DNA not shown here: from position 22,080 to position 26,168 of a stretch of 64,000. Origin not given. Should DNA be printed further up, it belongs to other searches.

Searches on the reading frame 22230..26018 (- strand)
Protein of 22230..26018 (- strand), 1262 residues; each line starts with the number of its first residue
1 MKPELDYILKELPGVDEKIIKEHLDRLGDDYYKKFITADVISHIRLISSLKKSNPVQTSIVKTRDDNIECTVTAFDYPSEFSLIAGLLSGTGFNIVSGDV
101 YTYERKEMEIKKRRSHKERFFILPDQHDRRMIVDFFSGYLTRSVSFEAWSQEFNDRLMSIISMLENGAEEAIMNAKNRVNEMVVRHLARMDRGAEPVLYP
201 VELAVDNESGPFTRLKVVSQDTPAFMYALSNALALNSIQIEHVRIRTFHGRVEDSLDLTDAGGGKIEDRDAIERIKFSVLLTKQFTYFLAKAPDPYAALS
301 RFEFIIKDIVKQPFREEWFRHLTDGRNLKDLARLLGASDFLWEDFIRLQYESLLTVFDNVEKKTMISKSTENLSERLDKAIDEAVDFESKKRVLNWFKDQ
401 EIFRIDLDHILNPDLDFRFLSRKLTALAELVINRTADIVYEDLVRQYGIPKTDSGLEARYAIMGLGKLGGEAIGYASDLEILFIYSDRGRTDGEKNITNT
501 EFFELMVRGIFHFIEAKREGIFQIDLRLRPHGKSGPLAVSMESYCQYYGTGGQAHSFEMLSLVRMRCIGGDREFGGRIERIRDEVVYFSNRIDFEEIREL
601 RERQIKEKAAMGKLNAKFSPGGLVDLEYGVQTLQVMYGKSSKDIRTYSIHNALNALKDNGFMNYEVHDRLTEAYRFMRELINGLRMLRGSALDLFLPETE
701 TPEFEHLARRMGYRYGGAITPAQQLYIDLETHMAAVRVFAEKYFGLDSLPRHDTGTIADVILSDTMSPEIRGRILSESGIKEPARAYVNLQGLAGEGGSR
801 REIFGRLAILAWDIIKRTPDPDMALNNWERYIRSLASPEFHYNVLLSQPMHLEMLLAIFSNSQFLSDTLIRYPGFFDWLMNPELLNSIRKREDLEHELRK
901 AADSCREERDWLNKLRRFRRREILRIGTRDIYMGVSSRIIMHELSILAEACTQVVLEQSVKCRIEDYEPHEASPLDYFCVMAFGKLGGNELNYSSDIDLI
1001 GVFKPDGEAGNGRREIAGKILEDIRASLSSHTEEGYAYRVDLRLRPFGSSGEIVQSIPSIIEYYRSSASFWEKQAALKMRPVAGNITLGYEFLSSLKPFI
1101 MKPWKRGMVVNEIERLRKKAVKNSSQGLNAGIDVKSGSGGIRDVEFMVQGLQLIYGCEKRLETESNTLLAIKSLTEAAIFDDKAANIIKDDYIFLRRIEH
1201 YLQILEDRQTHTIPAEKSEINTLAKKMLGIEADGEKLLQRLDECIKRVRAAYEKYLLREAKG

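Call 67: search_protein_families(library=pfam, proteins=[window:22230-26018:-], max_evalue=0.001)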
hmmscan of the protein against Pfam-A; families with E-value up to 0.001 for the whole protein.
window:22230-26018:- (1262 aa): 2 families
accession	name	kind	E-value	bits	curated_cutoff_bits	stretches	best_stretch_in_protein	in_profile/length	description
PF03710.21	GlnE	-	4.4e-98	328.1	24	2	853-1093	2-250/252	Glutamate-ammonia ligase adenylyltransferase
PF08335.16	GlnD_UR_UTase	-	6.8e-43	146.5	21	2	1114-1254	8-139/141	GlnD PII-uridylyltransferase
